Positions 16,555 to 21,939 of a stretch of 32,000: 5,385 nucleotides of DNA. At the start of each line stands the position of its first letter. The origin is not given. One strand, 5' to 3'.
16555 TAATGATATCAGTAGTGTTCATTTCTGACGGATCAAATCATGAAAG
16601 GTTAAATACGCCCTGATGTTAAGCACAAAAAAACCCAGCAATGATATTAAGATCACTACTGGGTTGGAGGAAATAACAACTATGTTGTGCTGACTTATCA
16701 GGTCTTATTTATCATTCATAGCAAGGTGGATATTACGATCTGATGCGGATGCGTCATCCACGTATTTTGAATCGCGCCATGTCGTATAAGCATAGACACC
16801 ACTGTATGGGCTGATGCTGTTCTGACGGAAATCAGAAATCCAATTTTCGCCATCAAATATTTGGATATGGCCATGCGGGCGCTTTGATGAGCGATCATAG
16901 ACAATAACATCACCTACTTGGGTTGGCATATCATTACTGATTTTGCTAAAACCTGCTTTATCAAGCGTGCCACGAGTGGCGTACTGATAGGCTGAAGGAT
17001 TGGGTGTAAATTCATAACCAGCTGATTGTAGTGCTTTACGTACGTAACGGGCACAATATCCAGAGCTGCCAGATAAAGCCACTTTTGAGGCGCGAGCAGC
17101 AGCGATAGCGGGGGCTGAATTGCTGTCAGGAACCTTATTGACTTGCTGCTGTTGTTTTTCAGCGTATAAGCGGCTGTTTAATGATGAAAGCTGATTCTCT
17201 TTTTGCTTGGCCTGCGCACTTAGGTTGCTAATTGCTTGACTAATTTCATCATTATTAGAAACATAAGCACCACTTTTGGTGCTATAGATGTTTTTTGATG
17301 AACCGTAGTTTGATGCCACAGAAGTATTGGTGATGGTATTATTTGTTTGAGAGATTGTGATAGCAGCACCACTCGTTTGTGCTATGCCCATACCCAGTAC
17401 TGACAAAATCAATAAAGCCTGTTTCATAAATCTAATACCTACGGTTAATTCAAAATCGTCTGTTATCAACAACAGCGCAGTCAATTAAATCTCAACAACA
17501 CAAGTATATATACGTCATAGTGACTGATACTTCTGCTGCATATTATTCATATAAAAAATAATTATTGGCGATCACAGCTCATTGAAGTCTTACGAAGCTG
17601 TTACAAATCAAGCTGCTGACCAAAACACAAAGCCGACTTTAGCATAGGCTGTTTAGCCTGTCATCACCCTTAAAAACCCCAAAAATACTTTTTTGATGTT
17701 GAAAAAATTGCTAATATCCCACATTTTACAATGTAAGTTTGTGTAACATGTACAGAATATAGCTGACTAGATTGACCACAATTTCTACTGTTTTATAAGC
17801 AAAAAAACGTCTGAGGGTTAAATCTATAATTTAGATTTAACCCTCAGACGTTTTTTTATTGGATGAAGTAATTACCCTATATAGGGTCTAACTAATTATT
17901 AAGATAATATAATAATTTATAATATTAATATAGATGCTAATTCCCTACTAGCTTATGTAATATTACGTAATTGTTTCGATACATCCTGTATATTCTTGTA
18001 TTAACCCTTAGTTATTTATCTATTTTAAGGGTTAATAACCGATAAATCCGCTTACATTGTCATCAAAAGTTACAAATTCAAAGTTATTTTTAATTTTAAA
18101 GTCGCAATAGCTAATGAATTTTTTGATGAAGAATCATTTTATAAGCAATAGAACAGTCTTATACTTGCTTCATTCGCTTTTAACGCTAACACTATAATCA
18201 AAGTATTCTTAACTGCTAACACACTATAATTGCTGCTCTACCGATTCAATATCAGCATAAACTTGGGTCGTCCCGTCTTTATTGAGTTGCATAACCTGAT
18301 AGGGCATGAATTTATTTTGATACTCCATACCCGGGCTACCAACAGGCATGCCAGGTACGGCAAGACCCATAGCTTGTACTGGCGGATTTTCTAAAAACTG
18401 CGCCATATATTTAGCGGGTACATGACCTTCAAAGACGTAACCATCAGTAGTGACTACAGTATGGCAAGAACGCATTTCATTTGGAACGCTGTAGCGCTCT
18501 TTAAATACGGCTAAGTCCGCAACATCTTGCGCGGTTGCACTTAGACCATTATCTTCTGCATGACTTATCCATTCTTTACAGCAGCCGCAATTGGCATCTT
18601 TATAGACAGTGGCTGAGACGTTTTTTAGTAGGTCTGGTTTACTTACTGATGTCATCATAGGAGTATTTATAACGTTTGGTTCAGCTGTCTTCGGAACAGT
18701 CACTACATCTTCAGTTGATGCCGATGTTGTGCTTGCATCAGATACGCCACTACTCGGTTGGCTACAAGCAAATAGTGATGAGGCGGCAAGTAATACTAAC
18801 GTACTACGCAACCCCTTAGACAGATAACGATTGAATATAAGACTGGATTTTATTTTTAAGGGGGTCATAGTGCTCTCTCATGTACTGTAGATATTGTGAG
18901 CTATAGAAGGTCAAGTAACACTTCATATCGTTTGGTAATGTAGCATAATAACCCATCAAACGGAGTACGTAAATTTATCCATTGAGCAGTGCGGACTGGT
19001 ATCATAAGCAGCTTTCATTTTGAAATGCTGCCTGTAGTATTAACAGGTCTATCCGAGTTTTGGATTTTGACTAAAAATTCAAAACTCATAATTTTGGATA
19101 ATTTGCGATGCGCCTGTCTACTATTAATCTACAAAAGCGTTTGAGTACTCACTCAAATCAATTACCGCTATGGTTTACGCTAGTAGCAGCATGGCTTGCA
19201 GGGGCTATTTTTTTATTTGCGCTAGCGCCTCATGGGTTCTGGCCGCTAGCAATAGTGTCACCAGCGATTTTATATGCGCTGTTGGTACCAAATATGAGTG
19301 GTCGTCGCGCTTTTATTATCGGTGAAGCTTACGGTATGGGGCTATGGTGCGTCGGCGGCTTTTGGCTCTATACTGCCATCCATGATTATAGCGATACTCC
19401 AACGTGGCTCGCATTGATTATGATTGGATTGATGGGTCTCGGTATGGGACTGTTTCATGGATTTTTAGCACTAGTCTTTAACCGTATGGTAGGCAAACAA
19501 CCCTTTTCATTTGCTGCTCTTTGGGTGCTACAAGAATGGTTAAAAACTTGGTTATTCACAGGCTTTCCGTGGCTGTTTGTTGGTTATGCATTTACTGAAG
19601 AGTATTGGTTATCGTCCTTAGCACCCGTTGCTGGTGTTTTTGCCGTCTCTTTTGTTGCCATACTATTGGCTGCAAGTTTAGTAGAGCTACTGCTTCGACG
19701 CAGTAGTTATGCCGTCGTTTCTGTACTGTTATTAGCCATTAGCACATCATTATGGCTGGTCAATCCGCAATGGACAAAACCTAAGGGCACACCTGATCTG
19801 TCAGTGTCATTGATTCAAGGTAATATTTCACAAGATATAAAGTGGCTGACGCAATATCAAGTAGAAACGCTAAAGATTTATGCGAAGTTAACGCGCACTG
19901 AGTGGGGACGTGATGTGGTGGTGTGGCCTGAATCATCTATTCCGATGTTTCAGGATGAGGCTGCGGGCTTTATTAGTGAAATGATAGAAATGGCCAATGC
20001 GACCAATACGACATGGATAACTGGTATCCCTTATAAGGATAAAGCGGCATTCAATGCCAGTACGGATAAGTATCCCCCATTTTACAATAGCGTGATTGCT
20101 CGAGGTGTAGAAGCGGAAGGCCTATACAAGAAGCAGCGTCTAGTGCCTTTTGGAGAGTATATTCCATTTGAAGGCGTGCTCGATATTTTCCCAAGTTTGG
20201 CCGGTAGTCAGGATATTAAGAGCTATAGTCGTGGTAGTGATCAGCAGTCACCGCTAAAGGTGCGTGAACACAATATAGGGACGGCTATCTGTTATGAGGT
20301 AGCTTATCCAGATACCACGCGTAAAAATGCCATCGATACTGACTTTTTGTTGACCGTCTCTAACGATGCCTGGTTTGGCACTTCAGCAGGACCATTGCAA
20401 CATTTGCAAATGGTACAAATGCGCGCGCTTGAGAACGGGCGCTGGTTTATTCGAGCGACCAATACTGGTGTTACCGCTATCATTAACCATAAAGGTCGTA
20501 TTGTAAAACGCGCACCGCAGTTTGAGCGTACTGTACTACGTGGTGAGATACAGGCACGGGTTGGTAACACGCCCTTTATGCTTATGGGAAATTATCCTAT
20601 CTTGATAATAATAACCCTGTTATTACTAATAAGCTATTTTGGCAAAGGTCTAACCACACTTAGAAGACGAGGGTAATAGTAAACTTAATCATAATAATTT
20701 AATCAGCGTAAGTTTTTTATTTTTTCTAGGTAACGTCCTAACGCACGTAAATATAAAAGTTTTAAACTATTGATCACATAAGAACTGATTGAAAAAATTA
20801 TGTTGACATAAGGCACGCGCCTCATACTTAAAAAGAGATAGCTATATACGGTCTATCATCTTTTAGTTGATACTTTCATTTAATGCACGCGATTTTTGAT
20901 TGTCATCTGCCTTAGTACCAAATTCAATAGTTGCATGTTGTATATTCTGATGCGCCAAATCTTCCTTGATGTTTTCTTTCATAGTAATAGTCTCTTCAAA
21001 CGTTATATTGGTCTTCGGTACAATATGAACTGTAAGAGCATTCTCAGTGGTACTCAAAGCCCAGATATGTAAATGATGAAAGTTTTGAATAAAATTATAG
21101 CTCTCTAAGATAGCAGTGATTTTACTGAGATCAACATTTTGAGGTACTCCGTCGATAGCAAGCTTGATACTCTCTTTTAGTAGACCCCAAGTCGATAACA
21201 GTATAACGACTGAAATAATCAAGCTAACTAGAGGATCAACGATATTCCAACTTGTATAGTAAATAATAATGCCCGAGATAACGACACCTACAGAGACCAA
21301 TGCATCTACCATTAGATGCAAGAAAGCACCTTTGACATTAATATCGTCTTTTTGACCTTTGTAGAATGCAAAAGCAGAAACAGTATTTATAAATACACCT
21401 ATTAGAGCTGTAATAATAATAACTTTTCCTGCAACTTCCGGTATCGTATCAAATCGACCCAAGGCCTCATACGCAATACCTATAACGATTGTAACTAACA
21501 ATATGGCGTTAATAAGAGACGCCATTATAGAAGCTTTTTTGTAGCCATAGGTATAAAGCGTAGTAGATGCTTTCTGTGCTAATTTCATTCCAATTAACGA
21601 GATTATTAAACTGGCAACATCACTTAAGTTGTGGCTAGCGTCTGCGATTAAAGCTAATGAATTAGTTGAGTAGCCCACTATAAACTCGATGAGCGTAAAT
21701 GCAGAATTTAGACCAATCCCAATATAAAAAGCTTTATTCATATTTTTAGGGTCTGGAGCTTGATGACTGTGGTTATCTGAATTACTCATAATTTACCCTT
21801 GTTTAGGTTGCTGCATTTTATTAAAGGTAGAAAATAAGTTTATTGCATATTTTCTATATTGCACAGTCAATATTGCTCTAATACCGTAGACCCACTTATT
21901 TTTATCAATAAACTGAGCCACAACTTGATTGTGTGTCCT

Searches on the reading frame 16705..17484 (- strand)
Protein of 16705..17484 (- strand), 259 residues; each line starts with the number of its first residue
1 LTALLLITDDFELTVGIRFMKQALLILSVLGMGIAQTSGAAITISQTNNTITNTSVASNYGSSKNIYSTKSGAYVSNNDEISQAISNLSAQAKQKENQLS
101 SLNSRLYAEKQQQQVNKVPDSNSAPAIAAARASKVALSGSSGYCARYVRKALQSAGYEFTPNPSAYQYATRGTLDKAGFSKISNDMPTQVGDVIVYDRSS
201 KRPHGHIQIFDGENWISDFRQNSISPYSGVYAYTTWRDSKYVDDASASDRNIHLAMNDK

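Call 93: search_protein_families(library=pfam, proteins=[window:16705-17484:-], max_evalue=0.00001)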
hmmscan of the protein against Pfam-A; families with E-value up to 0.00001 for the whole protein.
window:16705-17484:- (259 aa): 1 family
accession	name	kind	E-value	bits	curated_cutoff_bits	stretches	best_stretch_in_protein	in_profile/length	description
PF05257.22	CHAP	-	4.8e-06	27.4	26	0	142-210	9-66/81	CHAP domain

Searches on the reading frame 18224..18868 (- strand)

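Call 93: search_protein_families(library=pfam, proteins=[window:18224-18868:-], max_evalue=0.00001)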
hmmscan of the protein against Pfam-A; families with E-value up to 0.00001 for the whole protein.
window:18224-18868:- (214 aa): 1 family
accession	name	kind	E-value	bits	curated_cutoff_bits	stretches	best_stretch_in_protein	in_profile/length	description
PF04214.18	DUF411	-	4.8e-22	77.9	27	1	132-181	1-48/48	Protein of unknown function, DUF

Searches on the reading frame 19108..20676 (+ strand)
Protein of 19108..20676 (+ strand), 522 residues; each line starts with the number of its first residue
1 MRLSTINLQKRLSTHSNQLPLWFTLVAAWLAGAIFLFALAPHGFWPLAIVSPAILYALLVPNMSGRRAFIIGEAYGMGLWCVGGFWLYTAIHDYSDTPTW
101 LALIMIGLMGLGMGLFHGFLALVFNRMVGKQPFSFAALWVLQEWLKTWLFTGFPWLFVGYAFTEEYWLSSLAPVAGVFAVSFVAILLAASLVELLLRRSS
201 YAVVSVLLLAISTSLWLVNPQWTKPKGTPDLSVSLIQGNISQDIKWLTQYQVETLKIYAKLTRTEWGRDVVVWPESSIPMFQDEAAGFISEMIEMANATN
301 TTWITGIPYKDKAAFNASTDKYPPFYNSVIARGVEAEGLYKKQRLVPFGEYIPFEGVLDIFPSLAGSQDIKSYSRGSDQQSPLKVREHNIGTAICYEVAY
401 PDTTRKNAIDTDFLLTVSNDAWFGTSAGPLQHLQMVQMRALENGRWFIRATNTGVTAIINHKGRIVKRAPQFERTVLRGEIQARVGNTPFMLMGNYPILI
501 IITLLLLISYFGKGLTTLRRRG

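Call 93: search_protein_families(library=pfam, proteins=[window:19108-20676:+], max_evalue=0.00001)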
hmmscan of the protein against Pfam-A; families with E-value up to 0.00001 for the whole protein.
window:19108-20676:+ (522 aa): 2 families
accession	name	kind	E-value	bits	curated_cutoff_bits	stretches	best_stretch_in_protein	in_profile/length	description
PF20154.4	LNT_N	-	6.6e-32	111.3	27.1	1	31-189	1-158/159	Apolipoprotein N-acyltransferase N-terminal domain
PF00795.27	CN_hydrolase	-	2e-31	109.7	23.2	1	233-488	2-254/256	Carbon-nitrogen hydrolase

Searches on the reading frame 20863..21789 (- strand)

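Call 93: search_protein_families(library=pfam, proteins=[window:20863-21789:-], max_evalue=0.00001)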
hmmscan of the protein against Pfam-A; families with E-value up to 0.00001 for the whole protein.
window:20863-21789:- (308 aa): 2 families
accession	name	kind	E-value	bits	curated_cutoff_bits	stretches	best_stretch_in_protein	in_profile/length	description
PF01545.26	Cation_efflux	-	8.6e-42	143.6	26.6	1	23-209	3-195/198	Cation efflux family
PF16916.11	ZT_dimer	-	4.3e-09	36.7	26.7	1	216-288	1-73/78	Dimerisation domain of Zinc Transporter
